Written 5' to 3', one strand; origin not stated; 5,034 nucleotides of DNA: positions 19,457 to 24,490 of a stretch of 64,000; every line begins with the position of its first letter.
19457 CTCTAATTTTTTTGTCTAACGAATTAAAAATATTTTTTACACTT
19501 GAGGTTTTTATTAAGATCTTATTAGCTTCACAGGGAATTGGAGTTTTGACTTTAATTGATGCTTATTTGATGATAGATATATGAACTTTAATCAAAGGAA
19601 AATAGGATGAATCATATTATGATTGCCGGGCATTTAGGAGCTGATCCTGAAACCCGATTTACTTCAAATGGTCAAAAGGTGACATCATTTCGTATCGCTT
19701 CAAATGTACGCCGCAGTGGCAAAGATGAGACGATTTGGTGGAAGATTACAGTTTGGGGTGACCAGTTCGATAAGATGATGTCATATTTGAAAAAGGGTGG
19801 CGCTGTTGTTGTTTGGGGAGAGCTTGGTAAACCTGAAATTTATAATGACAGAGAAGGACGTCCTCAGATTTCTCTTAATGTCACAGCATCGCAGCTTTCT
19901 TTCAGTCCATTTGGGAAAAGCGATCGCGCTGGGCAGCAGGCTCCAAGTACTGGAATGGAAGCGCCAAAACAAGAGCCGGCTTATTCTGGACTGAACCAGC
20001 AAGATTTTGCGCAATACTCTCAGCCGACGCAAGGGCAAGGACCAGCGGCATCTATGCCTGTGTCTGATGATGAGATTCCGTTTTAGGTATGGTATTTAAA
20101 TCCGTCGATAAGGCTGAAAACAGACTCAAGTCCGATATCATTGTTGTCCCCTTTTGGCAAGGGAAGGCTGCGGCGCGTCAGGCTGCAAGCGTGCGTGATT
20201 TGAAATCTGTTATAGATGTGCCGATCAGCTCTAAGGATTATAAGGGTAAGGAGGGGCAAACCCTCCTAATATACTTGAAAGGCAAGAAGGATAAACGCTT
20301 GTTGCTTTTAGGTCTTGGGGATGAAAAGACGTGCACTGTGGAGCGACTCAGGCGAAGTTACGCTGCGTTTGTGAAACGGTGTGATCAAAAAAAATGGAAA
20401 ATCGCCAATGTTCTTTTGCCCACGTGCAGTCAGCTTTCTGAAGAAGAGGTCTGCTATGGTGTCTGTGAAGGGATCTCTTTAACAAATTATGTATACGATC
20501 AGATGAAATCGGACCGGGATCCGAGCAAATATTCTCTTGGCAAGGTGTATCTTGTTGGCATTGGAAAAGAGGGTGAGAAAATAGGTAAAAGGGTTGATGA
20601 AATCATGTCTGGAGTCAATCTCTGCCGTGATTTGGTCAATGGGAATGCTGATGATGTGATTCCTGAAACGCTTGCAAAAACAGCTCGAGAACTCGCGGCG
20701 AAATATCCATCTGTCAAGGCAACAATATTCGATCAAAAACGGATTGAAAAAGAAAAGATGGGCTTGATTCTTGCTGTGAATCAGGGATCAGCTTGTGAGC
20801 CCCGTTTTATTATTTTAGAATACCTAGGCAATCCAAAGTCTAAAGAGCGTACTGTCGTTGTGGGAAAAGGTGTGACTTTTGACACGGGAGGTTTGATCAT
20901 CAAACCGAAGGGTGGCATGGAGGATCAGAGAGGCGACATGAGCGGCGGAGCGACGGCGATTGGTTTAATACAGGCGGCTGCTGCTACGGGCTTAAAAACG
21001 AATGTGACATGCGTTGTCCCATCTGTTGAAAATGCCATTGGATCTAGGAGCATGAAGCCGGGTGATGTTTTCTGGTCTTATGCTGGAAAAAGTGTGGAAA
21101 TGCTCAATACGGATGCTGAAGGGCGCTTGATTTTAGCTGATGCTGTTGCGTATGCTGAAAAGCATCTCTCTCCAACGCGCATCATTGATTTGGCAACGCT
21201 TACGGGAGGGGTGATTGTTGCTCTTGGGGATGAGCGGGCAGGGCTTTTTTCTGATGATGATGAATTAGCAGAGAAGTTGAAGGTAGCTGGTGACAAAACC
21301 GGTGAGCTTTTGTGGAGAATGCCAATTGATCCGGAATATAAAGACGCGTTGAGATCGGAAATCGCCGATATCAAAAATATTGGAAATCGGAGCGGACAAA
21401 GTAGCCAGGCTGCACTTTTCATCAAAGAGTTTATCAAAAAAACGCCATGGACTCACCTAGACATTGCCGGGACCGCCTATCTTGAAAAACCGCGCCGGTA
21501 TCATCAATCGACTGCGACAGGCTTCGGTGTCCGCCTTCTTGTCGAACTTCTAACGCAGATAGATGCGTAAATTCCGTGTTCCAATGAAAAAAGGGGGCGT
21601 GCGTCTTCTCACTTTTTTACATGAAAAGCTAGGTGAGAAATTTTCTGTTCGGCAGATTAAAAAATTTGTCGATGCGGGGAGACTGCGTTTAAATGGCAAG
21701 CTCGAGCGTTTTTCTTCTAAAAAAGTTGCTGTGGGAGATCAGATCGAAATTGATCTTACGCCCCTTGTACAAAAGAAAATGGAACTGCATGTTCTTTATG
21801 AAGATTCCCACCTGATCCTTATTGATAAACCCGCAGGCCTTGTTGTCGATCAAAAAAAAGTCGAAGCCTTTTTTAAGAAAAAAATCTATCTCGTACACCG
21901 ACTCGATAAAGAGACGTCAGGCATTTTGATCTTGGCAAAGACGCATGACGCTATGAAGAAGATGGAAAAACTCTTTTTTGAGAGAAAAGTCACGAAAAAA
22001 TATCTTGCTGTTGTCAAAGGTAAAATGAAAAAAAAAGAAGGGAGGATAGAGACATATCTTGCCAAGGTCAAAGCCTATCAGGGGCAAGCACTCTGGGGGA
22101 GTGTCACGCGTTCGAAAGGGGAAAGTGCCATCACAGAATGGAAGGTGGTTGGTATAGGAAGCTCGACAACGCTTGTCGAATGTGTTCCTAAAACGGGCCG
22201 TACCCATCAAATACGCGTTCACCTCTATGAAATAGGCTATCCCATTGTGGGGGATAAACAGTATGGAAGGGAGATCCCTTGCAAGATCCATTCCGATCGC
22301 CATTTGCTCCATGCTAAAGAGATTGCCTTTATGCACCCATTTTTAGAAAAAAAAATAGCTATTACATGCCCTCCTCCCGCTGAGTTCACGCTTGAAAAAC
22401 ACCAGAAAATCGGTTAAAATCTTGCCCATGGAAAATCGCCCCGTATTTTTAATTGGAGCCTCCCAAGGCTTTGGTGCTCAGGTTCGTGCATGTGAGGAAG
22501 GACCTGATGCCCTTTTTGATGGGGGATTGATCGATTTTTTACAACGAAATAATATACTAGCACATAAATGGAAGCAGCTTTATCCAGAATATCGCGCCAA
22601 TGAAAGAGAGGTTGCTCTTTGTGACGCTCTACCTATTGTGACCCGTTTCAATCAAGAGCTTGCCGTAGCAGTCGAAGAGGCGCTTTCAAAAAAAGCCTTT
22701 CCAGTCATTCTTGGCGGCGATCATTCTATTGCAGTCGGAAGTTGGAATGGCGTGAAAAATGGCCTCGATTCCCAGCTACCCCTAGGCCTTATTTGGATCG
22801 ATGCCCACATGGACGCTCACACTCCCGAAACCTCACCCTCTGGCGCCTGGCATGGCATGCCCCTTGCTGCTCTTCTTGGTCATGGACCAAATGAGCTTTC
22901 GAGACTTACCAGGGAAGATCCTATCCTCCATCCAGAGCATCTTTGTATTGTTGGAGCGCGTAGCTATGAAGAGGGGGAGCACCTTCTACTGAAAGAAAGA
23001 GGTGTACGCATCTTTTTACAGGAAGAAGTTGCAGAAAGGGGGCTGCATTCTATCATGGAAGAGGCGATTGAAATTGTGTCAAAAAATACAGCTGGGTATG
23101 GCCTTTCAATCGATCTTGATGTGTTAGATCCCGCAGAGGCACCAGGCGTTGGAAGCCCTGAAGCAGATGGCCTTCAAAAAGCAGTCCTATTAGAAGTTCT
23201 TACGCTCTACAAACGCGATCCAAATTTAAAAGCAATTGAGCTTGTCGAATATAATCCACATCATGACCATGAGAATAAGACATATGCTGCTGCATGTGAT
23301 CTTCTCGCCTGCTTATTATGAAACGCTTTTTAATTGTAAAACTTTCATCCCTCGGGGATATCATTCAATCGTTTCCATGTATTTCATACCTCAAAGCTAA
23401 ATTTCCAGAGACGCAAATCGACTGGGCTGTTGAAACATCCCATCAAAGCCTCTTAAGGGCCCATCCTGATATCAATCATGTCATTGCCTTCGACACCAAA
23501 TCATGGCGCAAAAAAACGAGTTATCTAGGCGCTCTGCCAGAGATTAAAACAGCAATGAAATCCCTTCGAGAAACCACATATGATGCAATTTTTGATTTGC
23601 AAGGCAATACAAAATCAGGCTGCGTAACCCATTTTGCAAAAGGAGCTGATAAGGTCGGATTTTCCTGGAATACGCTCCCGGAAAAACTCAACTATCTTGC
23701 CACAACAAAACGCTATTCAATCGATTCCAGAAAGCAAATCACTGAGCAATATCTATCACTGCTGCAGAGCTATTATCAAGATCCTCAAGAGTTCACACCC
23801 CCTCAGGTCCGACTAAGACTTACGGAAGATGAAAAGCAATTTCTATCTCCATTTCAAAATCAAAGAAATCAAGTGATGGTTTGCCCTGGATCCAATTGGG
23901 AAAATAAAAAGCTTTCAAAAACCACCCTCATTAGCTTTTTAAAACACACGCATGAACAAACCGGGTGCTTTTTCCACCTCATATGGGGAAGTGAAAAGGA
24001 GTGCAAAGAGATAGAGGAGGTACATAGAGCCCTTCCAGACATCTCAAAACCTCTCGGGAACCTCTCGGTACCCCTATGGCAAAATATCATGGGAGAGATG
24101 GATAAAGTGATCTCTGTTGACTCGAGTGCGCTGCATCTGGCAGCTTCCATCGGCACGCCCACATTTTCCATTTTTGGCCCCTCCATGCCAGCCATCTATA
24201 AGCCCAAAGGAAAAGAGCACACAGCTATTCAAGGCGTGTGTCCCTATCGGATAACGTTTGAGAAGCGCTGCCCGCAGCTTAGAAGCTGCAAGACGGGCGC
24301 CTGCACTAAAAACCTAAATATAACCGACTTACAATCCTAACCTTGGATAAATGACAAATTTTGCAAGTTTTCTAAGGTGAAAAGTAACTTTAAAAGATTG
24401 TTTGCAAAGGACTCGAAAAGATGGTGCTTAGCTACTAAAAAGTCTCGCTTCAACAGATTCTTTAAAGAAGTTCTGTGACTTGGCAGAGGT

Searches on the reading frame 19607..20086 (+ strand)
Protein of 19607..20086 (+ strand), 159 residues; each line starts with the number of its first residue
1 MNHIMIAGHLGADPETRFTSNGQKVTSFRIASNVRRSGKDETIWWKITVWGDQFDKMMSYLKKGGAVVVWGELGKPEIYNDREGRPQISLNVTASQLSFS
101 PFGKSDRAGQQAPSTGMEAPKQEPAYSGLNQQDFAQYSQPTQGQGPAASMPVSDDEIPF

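Call 33: search_protein_families(library=pfam, proteins=[window:19607-20086:+], max_evalue=0.001)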
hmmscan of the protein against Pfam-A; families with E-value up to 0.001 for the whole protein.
window:19607-20086:+ (159 aa): 1 family
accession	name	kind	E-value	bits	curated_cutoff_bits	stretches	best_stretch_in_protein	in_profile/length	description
PF00436.31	SSB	-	1.9e-22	79.7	26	1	1-99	1-103/104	Single-strand binding protein family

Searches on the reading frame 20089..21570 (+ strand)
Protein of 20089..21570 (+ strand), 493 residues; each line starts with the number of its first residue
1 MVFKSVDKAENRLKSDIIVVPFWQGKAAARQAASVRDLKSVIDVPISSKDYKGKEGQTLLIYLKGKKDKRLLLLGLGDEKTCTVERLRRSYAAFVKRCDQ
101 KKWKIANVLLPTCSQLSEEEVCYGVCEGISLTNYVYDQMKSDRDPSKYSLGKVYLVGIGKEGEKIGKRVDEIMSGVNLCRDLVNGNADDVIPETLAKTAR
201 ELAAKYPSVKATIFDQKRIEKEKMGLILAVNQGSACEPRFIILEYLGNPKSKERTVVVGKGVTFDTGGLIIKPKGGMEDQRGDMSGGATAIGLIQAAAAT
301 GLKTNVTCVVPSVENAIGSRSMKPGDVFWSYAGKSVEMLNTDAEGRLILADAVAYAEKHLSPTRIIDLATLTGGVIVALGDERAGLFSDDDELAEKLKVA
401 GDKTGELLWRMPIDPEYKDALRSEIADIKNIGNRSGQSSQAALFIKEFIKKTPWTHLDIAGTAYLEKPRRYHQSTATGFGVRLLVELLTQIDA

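Call 33: search_protein_families(library=pfam, proteins=[window:20089-21570:+], max_evalue=0.001)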
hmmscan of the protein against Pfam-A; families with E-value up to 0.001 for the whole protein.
window:20089-21570:+ (493 aa): 2 families
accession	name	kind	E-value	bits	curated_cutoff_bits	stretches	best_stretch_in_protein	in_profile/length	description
PF00883.26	Peptidase_M17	-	2.9e-116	388.5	25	1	177-485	1-310/310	Cytosol aminopeptidase family, catalytic domain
PF02789.23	Peptidase_M17_N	-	4.3e-21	75.6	23.4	1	19-142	1-128/129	Cytosol aminopeptidase family, N-terminal domain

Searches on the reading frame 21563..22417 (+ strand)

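Call 33: search_protein_families(library=pfam, proteins=[window:21563-22417:+], max_evalue=0.001)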
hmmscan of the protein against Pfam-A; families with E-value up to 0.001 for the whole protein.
window:21563-22417:+ (284 aa): 2 families
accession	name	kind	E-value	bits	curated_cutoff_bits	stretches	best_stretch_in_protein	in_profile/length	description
PF00849.27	PseudoU_synth_2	-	1.4e-33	116.8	26.8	1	83-221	1-150/152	RNA pseudouridylate synthase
PF01479.30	S4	-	7.7e-05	22.8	22.8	1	13-61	1-48/48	S4 domain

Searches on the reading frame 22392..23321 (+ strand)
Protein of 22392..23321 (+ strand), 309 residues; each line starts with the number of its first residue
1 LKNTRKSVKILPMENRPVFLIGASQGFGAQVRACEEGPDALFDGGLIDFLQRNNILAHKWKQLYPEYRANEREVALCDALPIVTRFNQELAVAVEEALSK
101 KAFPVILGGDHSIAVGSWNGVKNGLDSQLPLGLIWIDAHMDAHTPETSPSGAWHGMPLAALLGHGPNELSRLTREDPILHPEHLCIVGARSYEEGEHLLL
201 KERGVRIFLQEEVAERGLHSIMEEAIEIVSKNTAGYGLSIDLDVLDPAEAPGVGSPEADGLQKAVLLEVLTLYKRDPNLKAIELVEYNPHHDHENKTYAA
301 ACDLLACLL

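Call 33: search_protein_families(library=pfam, proteins=[window:22392-23321:+], max_evalue=0.001)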
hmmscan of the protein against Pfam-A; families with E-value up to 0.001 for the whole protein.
window:22392-23321:+ (309 aa): 1 family
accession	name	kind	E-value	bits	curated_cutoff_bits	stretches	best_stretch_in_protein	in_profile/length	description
PF00491.26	Arginase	-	1.4e-57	195.7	22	1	20-308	5-277/280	Arginase family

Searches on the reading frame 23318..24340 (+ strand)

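Call 33: search_protein_families(library=pfam, proteins=[window:23318-24340:+], max_evalue=0.001)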
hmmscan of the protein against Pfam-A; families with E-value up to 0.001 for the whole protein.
window:23318-24340:+ (340 aa): 1 family
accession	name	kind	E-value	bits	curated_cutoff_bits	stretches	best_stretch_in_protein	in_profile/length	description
PF01075.23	Glyco_transf_9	-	1.7e-28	100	22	1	80-319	5-242/247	Glycosyltransferase family 9 (heptosyltransferase)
